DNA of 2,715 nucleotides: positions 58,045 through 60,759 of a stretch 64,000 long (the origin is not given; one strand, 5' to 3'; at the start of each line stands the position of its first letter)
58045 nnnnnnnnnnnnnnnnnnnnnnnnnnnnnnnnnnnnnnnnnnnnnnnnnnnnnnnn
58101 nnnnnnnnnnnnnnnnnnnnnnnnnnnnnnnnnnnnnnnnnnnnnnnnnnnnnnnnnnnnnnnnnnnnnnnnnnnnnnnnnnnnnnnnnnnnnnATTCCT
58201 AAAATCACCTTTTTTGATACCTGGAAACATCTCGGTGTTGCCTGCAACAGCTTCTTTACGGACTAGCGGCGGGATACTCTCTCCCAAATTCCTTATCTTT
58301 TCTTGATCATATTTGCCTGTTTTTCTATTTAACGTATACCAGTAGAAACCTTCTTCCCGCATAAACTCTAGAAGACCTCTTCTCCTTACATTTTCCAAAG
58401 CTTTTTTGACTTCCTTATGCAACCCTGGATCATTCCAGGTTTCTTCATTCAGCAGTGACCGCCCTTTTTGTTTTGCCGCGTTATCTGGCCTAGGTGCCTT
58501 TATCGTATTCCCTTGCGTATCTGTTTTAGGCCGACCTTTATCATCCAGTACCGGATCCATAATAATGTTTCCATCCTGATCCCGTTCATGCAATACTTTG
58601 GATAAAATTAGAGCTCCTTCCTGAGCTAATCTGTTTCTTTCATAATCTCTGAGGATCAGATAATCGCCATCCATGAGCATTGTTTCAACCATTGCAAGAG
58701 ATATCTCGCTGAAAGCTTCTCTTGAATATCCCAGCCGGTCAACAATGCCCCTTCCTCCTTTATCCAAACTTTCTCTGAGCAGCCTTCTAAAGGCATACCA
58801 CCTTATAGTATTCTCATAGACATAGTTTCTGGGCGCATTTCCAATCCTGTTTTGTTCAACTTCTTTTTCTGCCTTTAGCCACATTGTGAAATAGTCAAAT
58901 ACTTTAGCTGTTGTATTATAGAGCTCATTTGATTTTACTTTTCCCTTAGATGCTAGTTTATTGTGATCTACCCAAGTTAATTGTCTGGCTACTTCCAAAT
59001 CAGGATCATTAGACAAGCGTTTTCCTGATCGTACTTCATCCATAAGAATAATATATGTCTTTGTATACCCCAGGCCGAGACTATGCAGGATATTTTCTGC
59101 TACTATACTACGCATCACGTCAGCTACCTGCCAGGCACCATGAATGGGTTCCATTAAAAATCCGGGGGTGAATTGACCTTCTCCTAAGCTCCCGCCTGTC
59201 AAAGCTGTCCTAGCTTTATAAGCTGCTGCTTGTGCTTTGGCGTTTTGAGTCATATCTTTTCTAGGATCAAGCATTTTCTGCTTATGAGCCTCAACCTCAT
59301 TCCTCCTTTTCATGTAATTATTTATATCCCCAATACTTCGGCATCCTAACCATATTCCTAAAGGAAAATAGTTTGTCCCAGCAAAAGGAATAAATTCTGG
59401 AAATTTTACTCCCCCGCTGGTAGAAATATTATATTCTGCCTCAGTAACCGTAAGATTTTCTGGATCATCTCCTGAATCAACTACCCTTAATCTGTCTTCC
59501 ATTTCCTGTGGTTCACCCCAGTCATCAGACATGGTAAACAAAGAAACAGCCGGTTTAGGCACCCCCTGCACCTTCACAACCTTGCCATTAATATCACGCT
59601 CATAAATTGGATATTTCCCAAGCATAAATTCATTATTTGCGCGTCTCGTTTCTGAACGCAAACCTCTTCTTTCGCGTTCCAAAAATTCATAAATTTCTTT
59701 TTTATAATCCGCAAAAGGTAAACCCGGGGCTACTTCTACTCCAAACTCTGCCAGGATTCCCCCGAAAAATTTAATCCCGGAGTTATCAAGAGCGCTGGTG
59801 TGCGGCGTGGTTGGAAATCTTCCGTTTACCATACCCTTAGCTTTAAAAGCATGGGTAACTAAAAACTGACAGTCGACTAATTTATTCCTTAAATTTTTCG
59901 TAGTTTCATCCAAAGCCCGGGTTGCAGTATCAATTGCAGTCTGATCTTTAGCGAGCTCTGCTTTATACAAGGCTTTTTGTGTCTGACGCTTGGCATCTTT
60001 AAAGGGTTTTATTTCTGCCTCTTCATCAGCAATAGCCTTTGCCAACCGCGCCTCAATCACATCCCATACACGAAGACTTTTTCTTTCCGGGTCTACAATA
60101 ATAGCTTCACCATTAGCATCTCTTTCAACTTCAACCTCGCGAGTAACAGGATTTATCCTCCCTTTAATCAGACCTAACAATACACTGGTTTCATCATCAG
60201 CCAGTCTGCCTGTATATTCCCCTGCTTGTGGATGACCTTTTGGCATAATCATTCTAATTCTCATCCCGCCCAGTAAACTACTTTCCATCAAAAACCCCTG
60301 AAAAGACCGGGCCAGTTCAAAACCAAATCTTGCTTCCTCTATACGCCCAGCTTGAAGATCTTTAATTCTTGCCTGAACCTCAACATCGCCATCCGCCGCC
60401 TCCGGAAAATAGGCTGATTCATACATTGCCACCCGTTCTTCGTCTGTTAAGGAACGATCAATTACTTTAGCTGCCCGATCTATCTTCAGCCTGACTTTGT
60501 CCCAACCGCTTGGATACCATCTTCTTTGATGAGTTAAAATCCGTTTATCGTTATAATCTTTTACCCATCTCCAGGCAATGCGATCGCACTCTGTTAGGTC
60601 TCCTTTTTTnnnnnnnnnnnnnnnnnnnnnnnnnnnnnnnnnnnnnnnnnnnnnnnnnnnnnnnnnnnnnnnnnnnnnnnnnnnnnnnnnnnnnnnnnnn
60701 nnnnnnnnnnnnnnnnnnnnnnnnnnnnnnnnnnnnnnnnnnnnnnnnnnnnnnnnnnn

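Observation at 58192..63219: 1675-aa highly charged coiled-coil protein beside the pilin/VirB6 cluster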

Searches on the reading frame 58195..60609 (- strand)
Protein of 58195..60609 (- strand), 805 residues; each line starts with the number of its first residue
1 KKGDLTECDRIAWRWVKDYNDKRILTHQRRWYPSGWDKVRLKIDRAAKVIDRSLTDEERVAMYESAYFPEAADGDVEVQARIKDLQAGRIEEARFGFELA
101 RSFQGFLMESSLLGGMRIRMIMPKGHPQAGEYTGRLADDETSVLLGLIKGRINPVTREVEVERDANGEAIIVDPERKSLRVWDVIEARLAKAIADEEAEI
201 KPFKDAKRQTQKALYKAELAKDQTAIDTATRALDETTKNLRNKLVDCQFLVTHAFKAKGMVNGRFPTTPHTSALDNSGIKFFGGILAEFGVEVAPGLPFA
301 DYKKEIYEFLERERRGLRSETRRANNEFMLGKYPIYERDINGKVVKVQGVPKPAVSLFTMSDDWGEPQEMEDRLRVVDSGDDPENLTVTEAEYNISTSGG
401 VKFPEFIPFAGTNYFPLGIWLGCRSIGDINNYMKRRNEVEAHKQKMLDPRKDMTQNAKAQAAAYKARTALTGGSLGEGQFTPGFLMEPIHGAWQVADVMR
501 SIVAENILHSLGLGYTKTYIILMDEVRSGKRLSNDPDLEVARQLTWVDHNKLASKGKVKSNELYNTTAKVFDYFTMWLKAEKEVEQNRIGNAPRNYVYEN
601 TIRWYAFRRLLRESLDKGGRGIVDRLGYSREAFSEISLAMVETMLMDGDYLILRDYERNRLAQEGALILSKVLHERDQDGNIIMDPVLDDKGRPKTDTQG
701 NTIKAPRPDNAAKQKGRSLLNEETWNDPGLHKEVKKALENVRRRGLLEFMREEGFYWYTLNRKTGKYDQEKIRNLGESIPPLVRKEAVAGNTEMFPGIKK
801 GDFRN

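Call 39: search_protein_representatives(alignment_id=A2)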
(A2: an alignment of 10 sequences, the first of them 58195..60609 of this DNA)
Query: 10 sequences, 747 profile positions. Proteins with E-value up to 0.001 (for the whole library): 59; up to 1e-10: 57; up to 1e-30: 49. The best 59 are listed.
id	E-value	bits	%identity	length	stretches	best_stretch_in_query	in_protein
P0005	7.3e-293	989.9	-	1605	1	1-744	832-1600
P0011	5.2e-209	712.7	-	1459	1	2-742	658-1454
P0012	1.2e-191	655.3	-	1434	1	3-742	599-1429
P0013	7.0e-191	652.7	-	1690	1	2-731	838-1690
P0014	2.2e-180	618.0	-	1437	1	1-742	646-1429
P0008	3.0e-180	617.5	-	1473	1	1-745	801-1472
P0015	9.2e-177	606.0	-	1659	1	2-730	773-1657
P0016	2.0e-168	578.4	-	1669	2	2-729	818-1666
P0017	1.7e-160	552.3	-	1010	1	2-741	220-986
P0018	8.4e-158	543.3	-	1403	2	165-699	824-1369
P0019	2.8e-154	531.7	-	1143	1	3-631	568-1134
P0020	1.7e-149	515.9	-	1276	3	154-676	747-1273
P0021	1.9e-144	499.2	-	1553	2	2-732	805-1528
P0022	1.7e-139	482.8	-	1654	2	2-576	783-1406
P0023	9.1e-135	467.2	-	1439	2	2-581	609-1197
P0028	2.5e-121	422.7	-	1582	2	3-621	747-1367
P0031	3.6e-109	382.5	-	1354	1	1-730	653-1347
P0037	5.3e-95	335.7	-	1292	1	1-745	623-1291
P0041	1.0e-83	298.4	-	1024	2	209-629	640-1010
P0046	1.0e-55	205.8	-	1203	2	187-678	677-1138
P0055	3.1e-37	144.7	-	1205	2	342-619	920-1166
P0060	3.2e-24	101.7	-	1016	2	226-630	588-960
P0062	7.4e-21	90.6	-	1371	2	218-617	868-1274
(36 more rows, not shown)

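Call 40: predict_structure(alignment_id=A2)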
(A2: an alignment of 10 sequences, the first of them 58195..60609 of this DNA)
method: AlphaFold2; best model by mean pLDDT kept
length: 805 residues; sequences in the alignment: 10
mean_pLDDT: 54.5   pTM: 0.42
mean pLDDT of the five models: 54.5, 52.5, 51.9, 51.3, 48.5
residues with pLDDT >= 90: 4; 70-90: 210; 50-70: 229; < 50: 362
segments of 3 or more residues with pLDDT < 50: 1-6, 32-74, 84-86, 88-160, 166-168, 170-179, 269-277, 290-302, 334-346, 348-454, 474-479, 589-593, 674-686, 704-719, 729-731, 740-744, 770-775, 798-805
pLDDT, mean of each block of 10 residues (from residue 1): 44 60 59 36 28 35 36 51 45 30 26 30 38 26 29 42 47 43 64 83 84 85 84 82 75 68 55 48 57 39 59 68 58 47 43 28 25 23 27 30 37 32 27 24 29 50 65 47 67 85 66 83 87 81 86 79 87 84 65 59 77 73 73 88 80 71 58 45 49 62 44 39 51 50 51 53 54 55 65 50 41
secondary structure, 60 per line:
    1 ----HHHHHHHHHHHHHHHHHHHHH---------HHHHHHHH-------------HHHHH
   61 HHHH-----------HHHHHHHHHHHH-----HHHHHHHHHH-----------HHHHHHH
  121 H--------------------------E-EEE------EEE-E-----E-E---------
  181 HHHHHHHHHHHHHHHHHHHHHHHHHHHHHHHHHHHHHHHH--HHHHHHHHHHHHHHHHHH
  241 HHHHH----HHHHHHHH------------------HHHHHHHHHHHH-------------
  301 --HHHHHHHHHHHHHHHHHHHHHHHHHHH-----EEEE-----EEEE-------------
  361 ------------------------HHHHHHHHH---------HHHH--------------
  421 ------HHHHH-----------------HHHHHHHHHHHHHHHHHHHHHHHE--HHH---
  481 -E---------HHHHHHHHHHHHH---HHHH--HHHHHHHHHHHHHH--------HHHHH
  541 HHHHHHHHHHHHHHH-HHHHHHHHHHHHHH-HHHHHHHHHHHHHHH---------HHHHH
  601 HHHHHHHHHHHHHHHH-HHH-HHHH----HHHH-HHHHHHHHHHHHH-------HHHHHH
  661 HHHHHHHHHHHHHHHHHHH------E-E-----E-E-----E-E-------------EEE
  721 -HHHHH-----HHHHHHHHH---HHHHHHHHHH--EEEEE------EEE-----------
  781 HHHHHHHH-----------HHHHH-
elements in order (helices of 4 or more, strands of 3 or more residues): H5-25 H35-42 H56-64 H76-87 H93-102 H114-121 E150-152 E159-161 H181-220 H223-245 H250-257 H276-287 H303-329 E335-338 E344-347 H385-393 H403-406 H427-431 H449-471 H492-504 H508-511 H514-527 H536-555 H557-570 H572-586 H596-616 H622-625 H630-633 H635-647 H655-679 E718-720 H722-726 H732-740 H744-753 E756-760 E767-769 H781-788 H800-804

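Call 46: search_protein_families(library=pfam, alignment_id=A5, max_evalue=0.001)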
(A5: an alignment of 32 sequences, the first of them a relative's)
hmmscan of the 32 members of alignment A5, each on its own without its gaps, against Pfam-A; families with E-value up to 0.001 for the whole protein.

A. member 1, P0011 (1459 aa): 1 family
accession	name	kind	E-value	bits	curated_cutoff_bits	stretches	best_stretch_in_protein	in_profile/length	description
PF19551.4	DUF6074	-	0.00033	21.3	27.2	0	568-614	30-76/83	Family of unknown function (DUF6074)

B. families by the number of members that match (of 32 scanned): 1 family
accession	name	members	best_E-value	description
PF19551.4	DUF6074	1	0.00033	Family of unknown function (DUF6074)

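Call 47: search_protein_families(library=pfam, alignment_id=A6, max_evalue=0.001)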
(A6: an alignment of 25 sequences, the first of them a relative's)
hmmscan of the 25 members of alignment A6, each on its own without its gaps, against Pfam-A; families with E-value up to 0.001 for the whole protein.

A. member 1, P0044 (1387 aa): 0 families

B. families by the number of members that match (of 25 scanned): 0 families

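Call 55: list_cluster_members(proteins=[P0011, P0013, P0023, P0031, P0037, P0041, P0046, P0055, P0060, P0062])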
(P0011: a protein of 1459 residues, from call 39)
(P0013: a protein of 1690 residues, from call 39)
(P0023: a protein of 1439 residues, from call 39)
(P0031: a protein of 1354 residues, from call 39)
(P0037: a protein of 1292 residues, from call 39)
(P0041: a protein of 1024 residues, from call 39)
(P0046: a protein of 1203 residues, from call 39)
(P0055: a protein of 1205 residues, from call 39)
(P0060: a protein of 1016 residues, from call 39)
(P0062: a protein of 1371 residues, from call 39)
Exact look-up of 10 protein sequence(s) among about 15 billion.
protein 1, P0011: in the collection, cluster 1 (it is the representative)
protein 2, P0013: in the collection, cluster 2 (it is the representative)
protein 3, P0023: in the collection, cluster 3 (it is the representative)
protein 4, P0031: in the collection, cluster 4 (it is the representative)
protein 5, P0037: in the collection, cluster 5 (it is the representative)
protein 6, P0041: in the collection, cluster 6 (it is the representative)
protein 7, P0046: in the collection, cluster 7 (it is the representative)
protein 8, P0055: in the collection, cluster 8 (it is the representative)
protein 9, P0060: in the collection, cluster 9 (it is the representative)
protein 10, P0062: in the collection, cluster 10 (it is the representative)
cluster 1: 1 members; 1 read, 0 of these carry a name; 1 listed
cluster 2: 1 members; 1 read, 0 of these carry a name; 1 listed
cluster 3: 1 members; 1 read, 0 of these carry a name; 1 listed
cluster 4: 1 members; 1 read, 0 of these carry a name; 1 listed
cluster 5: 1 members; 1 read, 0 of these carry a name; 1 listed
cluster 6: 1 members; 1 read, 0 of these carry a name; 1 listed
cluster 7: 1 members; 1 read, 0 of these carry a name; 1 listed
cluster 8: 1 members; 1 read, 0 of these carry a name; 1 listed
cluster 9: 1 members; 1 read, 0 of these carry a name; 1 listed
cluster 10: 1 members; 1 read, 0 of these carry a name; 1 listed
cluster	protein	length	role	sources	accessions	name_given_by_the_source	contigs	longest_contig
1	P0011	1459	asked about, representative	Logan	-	-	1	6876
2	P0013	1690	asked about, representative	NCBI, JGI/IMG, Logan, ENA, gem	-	-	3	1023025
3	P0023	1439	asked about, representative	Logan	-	-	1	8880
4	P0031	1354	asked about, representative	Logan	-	-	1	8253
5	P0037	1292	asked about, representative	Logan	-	-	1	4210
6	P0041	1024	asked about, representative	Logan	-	-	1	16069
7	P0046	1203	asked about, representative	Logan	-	-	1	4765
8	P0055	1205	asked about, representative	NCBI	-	-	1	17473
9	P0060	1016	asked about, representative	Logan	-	-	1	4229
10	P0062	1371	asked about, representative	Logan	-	-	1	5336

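Call 56: find_encoding_contigs(protein=P0055, flank=10000, max_places=1)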
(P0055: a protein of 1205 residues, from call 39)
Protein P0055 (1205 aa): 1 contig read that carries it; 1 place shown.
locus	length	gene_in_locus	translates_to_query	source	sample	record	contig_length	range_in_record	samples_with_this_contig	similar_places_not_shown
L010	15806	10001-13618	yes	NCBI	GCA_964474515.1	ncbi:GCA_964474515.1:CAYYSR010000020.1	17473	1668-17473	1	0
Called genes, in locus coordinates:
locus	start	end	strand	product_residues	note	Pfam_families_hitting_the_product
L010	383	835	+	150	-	PF10107:Endonuc_Holl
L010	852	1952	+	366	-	PF00712:DNA_pol3_beta, PF02767:DNA_pol3_beta_2, PF02768:DNA_pol3_beta_3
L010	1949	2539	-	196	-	-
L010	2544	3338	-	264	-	-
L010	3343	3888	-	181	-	-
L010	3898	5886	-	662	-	-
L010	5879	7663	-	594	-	PF19044:P-loop_TraG, PF01935:DUF87, PF12846:AAA_10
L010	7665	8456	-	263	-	PF26593:TraC-like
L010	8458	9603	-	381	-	PF12666:PrgI, PF13620:CarboxypepD_reg (weak)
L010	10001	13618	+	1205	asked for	-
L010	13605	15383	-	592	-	-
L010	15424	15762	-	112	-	PF18895:T4SS_pilin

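Call 57: find_encoding_contigs(protein=P0041, flank=10000, max_places=1)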
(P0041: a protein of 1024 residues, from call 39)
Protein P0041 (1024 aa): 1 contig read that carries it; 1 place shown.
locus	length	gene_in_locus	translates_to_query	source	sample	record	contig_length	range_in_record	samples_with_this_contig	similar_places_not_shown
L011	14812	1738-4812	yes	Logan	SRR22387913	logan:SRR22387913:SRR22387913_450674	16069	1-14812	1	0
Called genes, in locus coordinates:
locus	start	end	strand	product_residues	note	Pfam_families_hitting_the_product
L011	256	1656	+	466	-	-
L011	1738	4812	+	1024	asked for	-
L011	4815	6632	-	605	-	-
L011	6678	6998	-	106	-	PF18895:T4SS_pilin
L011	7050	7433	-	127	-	PF18895:T4SS_pilin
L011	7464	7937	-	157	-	PF18895:T4SS_pilin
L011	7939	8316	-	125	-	PF18895:T4SS_pilin (weak)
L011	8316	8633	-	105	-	PF18895:T4SS_pilin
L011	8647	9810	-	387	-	PF18895:T4SS_pilin (weak)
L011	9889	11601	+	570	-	PF08486:SpoIID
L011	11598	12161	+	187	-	-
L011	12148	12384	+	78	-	PF18901:DUF5657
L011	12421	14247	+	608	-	-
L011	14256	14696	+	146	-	PF01668:SmpB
